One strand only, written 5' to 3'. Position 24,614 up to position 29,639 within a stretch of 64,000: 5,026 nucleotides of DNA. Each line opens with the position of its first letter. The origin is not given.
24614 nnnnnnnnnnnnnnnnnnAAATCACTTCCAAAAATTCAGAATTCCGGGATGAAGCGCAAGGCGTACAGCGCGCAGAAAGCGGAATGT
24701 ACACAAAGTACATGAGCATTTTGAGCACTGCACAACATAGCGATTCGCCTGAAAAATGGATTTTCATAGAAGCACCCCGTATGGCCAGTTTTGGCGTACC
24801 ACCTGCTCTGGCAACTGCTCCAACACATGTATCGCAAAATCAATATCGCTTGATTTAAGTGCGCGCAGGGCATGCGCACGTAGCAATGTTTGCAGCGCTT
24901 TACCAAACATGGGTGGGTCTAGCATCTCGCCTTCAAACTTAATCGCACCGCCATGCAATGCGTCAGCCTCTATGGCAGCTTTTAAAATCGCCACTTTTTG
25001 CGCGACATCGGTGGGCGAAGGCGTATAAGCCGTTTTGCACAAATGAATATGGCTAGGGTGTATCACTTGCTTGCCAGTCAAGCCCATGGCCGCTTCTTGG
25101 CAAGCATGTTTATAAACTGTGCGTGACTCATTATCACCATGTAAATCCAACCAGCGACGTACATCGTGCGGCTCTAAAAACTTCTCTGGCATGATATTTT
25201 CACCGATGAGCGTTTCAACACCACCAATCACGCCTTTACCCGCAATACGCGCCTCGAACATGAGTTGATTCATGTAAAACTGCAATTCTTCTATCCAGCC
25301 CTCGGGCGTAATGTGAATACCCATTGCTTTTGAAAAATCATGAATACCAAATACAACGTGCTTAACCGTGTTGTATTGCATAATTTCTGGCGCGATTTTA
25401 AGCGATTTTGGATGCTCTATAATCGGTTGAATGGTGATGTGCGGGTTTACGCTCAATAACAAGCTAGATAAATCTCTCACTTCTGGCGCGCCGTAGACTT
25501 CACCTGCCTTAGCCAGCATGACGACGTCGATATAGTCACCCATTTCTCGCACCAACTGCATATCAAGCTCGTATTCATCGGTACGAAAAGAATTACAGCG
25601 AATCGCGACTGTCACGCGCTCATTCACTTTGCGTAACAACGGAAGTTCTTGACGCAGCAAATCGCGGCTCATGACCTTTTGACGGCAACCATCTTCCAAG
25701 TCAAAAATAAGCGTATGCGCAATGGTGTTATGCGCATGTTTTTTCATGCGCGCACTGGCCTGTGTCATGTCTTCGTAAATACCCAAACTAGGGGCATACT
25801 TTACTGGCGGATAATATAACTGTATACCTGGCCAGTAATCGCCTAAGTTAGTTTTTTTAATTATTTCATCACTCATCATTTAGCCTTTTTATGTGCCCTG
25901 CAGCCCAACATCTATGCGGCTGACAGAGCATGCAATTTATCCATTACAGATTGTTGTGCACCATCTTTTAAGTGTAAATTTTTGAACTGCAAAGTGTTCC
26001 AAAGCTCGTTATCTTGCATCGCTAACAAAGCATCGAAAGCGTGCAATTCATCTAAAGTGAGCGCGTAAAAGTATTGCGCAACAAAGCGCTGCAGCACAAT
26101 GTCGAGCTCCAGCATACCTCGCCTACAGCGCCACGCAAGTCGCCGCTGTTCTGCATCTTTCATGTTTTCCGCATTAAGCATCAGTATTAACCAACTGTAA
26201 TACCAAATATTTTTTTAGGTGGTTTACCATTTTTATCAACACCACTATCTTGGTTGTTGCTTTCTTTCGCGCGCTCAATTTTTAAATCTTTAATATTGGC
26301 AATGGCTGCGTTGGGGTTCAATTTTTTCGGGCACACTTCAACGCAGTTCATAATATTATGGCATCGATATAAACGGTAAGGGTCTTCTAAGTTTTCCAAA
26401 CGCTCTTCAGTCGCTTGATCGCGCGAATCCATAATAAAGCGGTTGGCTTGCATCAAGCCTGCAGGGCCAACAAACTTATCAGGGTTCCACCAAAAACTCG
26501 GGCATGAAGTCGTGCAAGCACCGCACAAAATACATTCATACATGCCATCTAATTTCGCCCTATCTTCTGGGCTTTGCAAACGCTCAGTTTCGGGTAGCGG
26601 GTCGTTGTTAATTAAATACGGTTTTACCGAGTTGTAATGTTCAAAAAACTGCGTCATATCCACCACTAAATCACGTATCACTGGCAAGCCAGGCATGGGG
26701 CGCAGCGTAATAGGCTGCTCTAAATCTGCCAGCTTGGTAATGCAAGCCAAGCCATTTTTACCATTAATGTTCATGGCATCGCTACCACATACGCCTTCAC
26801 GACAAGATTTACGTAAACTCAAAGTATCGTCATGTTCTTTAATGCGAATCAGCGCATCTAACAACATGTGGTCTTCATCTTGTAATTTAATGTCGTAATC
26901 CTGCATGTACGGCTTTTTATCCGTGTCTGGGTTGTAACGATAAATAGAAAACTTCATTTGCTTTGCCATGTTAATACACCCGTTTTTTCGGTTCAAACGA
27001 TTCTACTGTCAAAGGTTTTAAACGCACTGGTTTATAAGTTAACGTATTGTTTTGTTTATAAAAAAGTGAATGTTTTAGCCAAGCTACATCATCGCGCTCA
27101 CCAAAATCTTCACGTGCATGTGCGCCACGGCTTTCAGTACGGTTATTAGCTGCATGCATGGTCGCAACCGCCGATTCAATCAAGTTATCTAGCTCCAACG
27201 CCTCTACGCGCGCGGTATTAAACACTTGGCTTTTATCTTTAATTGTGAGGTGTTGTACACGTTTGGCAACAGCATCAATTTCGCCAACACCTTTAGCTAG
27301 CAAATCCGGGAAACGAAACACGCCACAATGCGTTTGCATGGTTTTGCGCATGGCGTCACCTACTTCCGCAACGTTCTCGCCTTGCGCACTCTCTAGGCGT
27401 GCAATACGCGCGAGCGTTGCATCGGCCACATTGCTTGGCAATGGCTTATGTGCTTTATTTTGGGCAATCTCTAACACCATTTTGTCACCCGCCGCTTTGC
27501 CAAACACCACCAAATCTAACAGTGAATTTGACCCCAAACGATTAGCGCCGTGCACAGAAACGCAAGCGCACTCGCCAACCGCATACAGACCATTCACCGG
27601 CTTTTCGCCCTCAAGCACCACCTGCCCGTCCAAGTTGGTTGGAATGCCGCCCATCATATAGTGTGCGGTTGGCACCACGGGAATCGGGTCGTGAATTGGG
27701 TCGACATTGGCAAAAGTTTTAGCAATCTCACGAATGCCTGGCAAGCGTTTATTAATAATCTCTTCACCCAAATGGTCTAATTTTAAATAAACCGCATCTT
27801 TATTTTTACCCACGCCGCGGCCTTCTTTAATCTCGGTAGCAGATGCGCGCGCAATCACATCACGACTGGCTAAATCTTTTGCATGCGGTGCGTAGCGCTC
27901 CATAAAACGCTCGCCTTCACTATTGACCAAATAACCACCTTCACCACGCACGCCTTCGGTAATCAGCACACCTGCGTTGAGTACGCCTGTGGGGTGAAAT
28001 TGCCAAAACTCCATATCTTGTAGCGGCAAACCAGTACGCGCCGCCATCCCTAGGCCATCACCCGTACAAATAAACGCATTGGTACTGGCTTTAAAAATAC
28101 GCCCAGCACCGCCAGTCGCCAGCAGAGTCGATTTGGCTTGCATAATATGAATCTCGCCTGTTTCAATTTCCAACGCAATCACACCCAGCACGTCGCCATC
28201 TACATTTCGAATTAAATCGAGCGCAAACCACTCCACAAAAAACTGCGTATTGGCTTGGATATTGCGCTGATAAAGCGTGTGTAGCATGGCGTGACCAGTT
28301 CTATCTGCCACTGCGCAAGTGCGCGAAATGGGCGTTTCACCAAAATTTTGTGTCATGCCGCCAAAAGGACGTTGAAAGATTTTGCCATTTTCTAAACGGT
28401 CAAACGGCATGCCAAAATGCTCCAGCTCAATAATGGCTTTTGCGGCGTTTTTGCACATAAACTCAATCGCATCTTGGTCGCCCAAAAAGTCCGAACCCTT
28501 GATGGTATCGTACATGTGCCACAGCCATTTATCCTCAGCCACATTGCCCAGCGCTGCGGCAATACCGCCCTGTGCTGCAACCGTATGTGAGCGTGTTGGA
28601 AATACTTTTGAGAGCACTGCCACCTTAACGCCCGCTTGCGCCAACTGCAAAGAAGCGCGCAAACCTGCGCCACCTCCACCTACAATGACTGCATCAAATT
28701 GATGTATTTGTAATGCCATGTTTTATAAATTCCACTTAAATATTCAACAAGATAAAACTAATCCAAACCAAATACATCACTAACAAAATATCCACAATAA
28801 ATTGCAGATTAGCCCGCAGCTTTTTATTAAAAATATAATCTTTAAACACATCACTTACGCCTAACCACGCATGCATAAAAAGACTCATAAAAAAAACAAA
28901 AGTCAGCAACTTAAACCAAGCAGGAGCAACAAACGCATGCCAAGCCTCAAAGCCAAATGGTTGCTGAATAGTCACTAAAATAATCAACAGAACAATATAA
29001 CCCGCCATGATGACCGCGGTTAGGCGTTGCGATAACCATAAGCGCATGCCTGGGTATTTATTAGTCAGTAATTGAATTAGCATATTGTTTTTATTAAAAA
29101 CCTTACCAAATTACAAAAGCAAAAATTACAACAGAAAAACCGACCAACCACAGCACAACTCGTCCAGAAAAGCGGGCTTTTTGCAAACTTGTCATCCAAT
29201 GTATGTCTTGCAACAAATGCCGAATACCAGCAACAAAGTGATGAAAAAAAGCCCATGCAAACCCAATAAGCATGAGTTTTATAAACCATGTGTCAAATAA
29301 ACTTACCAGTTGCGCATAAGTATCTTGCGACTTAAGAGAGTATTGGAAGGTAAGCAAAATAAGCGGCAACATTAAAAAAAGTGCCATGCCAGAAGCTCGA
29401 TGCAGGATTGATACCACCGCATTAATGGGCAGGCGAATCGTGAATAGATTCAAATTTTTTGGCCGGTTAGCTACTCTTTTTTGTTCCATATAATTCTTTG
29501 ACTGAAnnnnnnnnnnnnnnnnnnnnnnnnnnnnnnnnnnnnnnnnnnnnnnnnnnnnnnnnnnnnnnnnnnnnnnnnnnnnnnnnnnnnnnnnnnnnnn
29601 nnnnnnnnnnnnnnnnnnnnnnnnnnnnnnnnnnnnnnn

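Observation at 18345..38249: Candidate isocitrate-lyase-independent glyoxylate bypass: citramalate/mesaconate route coupled to the methylcitrate cycle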

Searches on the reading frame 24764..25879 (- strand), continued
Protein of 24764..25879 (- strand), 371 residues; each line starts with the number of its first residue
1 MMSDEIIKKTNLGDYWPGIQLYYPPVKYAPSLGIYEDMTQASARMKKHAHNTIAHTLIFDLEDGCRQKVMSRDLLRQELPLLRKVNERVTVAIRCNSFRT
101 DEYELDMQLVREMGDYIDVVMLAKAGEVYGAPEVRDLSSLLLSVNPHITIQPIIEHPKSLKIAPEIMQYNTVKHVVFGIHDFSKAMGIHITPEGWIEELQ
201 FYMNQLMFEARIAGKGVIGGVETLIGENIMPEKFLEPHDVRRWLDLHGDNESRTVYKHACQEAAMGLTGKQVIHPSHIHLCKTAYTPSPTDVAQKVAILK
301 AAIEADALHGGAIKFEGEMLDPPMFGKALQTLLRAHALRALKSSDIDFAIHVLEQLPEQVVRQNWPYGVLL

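Call 106: search_protein_families(library=ncbifam, proteins=[L102:16-792:+, L102:1225-2100:+, L102:2078-3232:-, L102:3229-3789:-, L102:3789-5048:-, L102:5134-5847:-, L102:12184-12747:-, L102:15015-16343:+, L102:16733-17497:+, L102:17498-18574:+], max_evalue=1e-8)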
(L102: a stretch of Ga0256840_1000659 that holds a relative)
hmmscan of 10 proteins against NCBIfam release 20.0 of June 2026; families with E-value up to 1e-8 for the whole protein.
L102:16-792:+ (258 aa): 3 families
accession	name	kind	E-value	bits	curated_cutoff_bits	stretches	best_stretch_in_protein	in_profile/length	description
NF050091.1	ArAmAcExpYddG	equivalog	4.6e-92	308.6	300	1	1-245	38-283/285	aromatic amino acid exporter YddG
NF008676.0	PRK11689.1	equivalog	2.1e-32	112.4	194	1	48-244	86-287/297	aromatic amino acid DMT transporter YddG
TIGR00950.1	2A78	equivalog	9.6e-20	71.1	230.2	1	5-242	28-264/264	carboxylate/amino acid/amine transporter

L102:1225-2100:+ (291 aa): 2 families
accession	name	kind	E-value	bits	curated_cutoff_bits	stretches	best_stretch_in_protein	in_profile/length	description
NF050091.1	ArAmAcExpYddG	equivalog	6.6e-18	65.2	300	1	11-286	10-281/285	aromatic amino acid exporter YddG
TIGR00950.1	2A78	equivalog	9.1e-12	44.9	230.2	1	35-285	14-264/264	carboxylate/amino acid/amine transporter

L102:2078-3232:- (384 aa): 8 families
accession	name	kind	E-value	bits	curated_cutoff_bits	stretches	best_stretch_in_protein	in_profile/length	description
NF008281.1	PRK11059.1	equivalog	2.2e-17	62.6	663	1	19-380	248-631/633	RNase E specificity factor CsrD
NF052458.1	PhdiestGepA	equivalog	4.1e-16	58.3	1200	1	2-378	427-831/840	phosphodiesterase GepA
NF045673.1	c-di-GMPRcptLapD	equivalog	4.7e-16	58.2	1020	1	23-379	266-645/647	cyclic di-GMP receptor LapD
NF007298.0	PRK09776.1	equivalog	1.7e-14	52.7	1135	1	12-377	704-1095/1111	diguanylate cyclase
NF045675.1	PhdiestaseDibA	equivalog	8.6e-14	50.8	980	1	11-380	222-617/623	phosphodiesterase DibA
NF007474.0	PRK10060.1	equivalog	1.6e-12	46.5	782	1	3-379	240-645/663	cyclic di-GMP phosphodiesterase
NF053781.1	cdiGMPphdstlr2612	equivalog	2e-09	35.7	1600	1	22-379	871-1256/1268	Tlr1612 family c-di-GMP phosphodiesterase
NF007423.1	PRK09966.1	equivalog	6.3e-09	35.2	325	1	3-127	242-373/390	diguanylate cyclase DgcN/YfiN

L102:3229-3789:- (186 aa): 9 families
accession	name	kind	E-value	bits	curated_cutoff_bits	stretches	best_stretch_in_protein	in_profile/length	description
NF001837.0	PRK00560.1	equivalog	1.6e-55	187.9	182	1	3-184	8-187/196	molybdenum cofactor guanylyltransferase MobA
NF001457.0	PRK00317.1-3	equivalog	1.2e-26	93.4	164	1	6-181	4-190/200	molybdenum cofactor guanylyltransferase MobA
TIGR02665.1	molyb_mobA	equivalog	1.5e-23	83.8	151.85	1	6-181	3-185/186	molybdenum cofactor guanylyltransferase MobA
NF011056.0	PRK14489.1-1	equivalog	7.6e-22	77.9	379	1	3-183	5-191/363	bifunctional molybdenum cofactor guanylyltransferase MobA/molybdopterin-guanine dinucleotide biosynthesis adaptor protein MobB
NF002741.0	PRK02726.1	equivalog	6.4e-18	65.1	179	1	4-184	8-194/200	molybdenum cofactor guanylyltransferase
NF011059.0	PRK14490.1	equivalog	1.3e-16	60.7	354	1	4-184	181-365/374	bifunctional molybdenum cofactor guanylyltransferase MobA/molybdopterin-guanine dinucleotide biosynthesis adaptor protein MobB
NF001855.0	PRK00576.1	equivalog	6.3e-15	55.3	205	1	2-181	5-189/197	molybdenum cofactor guanylyltransferase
TIGR03310.1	matur_MocA_YgfJ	equivalog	8.1e-12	45.5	186.45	0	6-35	2-31/188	molybdenum cofactor cytidylyltransferase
NF011070.0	PRK14500.1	equivalog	1.2e-10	41.2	606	1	6-185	169-352/358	putative bifunctional molybdopterin-guanine dinucleotide biosynthesis protein MoaC/MobA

L102:3789-5048:- (419 aa): 19 families
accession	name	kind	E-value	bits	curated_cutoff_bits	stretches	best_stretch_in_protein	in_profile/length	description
NF001614.1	PRK00402.1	subfamily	3.3e-188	625.5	385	1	3-419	1-415/415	aconitase/3-isopropylmalate dehydratase large subunit family protein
TIGR02083.1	LEU2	equivalog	5.6e-184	611.9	610.65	1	4-419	2-417/419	3-isopropylmalate dehydratase large subunit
TIGR01343.1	hacA_fam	subfamily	1e-170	567.8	385.7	1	4-419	1-412/412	homoaconitate hydratase family protein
TIGR02086.1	IPMI_arch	subfamily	1.2e-154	515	410.15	1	3-419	1-410/411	3-isopropylmalate dehydratase/homoaconitate hydratase family large subunit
NF040615.1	HacA_Meth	equivalog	2.6e-142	474.4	550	1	4-417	2-417/419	homoaconitase large subunit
NF009116.0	PRK12466.1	subfamily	1.4e-100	337.1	531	2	2-290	4-309/472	3-isopropylmalate dehydratase large subunit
NF004016.0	PRK05478.1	subfamily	9.7e-95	317.8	510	2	1-289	2-306/468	3-isopropylmalate dehydratase large subunit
NF005558.0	PRK07229.1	equivalog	4e-91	306.5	612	1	1-419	1-413/647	aconitate hydratase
TIGR00170.1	leuC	equivalog_domain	1.4e-81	274.4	560.25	2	1-288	1-304/466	3-isopropylmalate dehydratase large subunit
TIGR01342.1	acon_putative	hypoth_equivalog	2.4e-81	273.9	719.15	1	4-419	1-410/655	putative aconitate hydratase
TIGR00139.1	h_aconitase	equivalog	1.2e-63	215.6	529.9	2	2-242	1-246/709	homoaconitase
NF006690.0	PRK09238.1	equivalog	2.3e-47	161.5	782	2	240-415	640-811/852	bifunctional aconitate hydratase 2/2-methylisocitrate dehydratase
TIGR01340.1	aconitase_mito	equivalog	4.6e-39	134.4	825.35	1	29-415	57-472/745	aconitate hydratase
NF008503.0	PRK11413.1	equivalog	1.4e-35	122.5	641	2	113-283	140-310/753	hydratase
TIGR00117.1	acnB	equivalog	2.8e-32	111.4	1287.2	1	245-416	644-810/844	bifunctional aconitate hydratase 2/2-methylisocitrate dehydratase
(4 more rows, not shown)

L102:5134-5847:- (237 aa): 5 families
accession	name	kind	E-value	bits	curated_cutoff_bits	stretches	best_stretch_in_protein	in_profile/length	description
NF045644.1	TransRegBhcR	equivalog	2.6e-38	131.9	350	1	2-235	20-257/267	HTH-type transcriptional regulator BhcR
TIGR02431.1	pcaR_pcaU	subfamily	7.9e-31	107.2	284.75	1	5-224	6-228/248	beta-ketoadipate pathway transcriptional regulators, PcaR/PcaU/PobR family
NF011671.1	PRK15090.1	equivalog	3.7e-25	88.6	275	1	5-227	11-237/256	DNA-binding transcriptional regulator KdgR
NF008601.2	PRK11569.1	equivalog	1.4e-23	83.5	380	1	3-234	25-263/276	glyoxylate bypass operon transcriptional repressor IclR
NF007548.0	PRK10163.1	equivalog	5.6e-17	61.7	406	1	5-224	22-246/271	HTH-type transcriptional repressor AllR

L102:12184-12747:- (187 aa): 0 families

L102:15015-16343:+ (442 aa): 1 family
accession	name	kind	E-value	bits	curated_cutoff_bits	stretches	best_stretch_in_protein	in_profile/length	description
NF038240.1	fibro_bind_EfbA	exception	3.4e-23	82.1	1025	1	197-436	303-548/567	fibronectin-binding protein EfbA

L102:16733-17497:+ (254 aa): 2 families
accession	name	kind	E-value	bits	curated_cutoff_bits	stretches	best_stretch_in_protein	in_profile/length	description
NF008635.0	PRK11624.1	equivalog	5.5e-26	91.6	385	1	66-247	86-275/285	phosphatidate cytidylyltransferase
NF003114.0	PRK04032.1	equivalog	1e-09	38.5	148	1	162-249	49-135/172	CDP-2,3-bis-(O-geranylgeranyl)-sn-glycerol synthase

L102:17498-18574:+ (358 aa): 3 families
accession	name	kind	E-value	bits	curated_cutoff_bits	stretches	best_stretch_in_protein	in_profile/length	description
TIGR00243.1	Dxr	equivalog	1.5e-114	382.9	315.7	1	1-353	4-380/389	1-deoxy-D-xylulose-5-phosphate reductoisomerase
NF009114.0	PRK12464.1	equivalog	1.4e-95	320.5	461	1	2-354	6-379/389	1-deoxy-D-xylulose-5-phosphate reductoisomerase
NF003938.0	PRK05447.1-1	equivalog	1.9e-83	280.7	515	1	1-354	4-390/398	1-deoxy-D-xylulose-5-phosphate reductoisomerase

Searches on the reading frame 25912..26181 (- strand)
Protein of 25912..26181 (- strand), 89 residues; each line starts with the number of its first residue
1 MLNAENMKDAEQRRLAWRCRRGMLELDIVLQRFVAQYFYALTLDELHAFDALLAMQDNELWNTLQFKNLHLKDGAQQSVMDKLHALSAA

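Call 90: search_protein_families(library=pfam, proteins=[window:25912-26181:-], max_evalue=0.001)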
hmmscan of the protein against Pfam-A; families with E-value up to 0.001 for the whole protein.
window:25912-26181:- (89 aa): 1 family
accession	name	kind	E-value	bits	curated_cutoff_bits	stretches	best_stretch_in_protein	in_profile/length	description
PF03937.21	Sdh5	-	4.3e-21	75.1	27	1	13-85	1-74/76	Flavinator of succinate dehydrogenase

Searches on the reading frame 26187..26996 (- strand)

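Call 3: search_protein_families(library=ncbifam, proteins=[window:26187-26996:-])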
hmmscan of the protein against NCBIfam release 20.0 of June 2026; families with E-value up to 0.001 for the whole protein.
window:26187-26996:- (269 aa): 19 families
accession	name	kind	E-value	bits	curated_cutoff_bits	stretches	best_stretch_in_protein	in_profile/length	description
NF009225.0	PRK12575.1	subfamily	2e-117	390.7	443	1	12-243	3-234/235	succinate dehydrogenase/fumarate reductase iron-sulfur subunit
NF004616.0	PRK05950.1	subfamily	1.1e-111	371.7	228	1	11-242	3-236/238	succinate dehydrogenase iron-sulfur subunit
TIGR00384.1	dhsB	subfamily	3.8e-86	288.1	88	1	18-236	1-222/222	succinate dehydrogenase and fumarate reductase iron-sulfur protein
NF009226.0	PRK12576.1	equivalog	9.3e-65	219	344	1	11-246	7-245/317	succinate dehydrogenase/fumarate reductase iron-sulfur subunit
NF009227.0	PRK12577.1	equivalog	4.1e-59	199.9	349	1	13-248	2-247/330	succinate dehydrogenase/fumarate reductase iron-sulfur subunit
NF009051.0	PRK12385.1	equivalog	2e-58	197.7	333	1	10-244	3-234/244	succinate dehydrogenase/fumarate reductase iron-sulfur subunit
NF010071.0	PRK13552.1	equivalog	3.4e-43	147.6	264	1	10-236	1-232/241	fumarate reductase iron-sulfur subunit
NF004898.0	PRK06259.1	equivalog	3.5e-39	134.8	385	1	12-245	2-222/488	fumarate reductase (CoM/CoB) subunit TfrB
NF006391.0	PRK08640.1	equivalog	8e-39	133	244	1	10-236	3-236/254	succinate dehydrogenase iron-sulfur subunit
NF042952.1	MFR_FeS_SdhB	equivalog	2.6e-29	102.3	600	1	14-242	1-234/320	8-methylmenaquinol:fumarate reductase iron-sulfur subunit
NF009052.0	PRK12386.1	equivalog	2.4e-28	98.9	256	1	10-237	1-229/255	succinate dehydrogenase/fumarate reductase iron-sulfur subunit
NF005746.0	PRK07570.1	subfamily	7.3e-18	64.7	243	1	14-237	3-238/250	succinate dehydrogenase/fumarate reductase iron-sulfur subunit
NF008369.0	PRK11168.1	equivalog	3.1e-05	23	278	1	153-229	11-77/401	anaerobic glycerol-3-phosphate dehydrogenase subunit C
TIGR01945.1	rnfC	subfamily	4.2e-05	22.3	245.95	0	146-167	395-416/435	RnfABCDGE type electron transport complex subunit C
NF040864.1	HgcB_ferredoxin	equivalog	9.4e-05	22.2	99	0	142-182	33-73/93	mercury methylation ferredoxin HgcB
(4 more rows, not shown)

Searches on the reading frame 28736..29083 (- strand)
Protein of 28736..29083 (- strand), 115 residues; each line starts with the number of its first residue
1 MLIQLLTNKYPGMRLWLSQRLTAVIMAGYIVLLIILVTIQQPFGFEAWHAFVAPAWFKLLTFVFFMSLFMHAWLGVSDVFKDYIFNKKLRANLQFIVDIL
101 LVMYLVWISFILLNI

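Call 3: search_protein_families(library=ncbifam, proteins=[window:28736-29083:-])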
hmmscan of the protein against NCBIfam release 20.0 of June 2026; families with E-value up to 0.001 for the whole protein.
window:28736-29083:- (115 aa): 3 families
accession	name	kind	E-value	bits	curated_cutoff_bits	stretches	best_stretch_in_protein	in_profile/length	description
TIGR02968.1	succ_dehyd_anc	equivalog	4.6e-28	97.5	41.8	1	12-113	4-105/105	succinate dehydrogenase, hydrophobic membrane anchor protein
NF007022.0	PRK09488.1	equivalog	3.7e-15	56.4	170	1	12-109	12-109/115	succinate dehydrogenase membrane anchor subunit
TIGR02970.1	succ_dehyd_cytB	equivalog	0.00014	22.1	52.3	1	11-107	16-114/120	succinate dehydrogenase, cytochrome b556 subunit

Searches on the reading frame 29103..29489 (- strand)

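Call 3: search_protein_families(library=ncbifam, proteins=[window:29103-29489:-])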
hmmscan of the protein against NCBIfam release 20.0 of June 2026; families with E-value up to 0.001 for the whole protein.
window:29103-29489:- (128 aa): 4 families
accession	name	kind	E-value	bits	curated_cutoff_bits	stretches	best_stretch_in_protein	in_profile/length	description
TIGR02970.1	succ_dehyd_cytB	equivalog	4.6e-34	117.2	52.3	1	8-125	2-119/120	succinate dehydrogenase, cytochrome b556 subunit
NF007021.0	PRK09487.1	equivalog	7.6e-23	81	180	1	4-126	4-127/129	succinate dehydrogenase cytochrome b556 subunit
TIGR02968.1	succ_dehyd_anc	equivalog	0.00055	20.1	41.8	1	28-128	9-105/105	succinate dehydrogenase, hydrophobic membrane anchor protein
NF001194.0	PRK00159.1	equivalog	0.00096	19.3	102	1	63-118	31-80/87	cell division protein CrgA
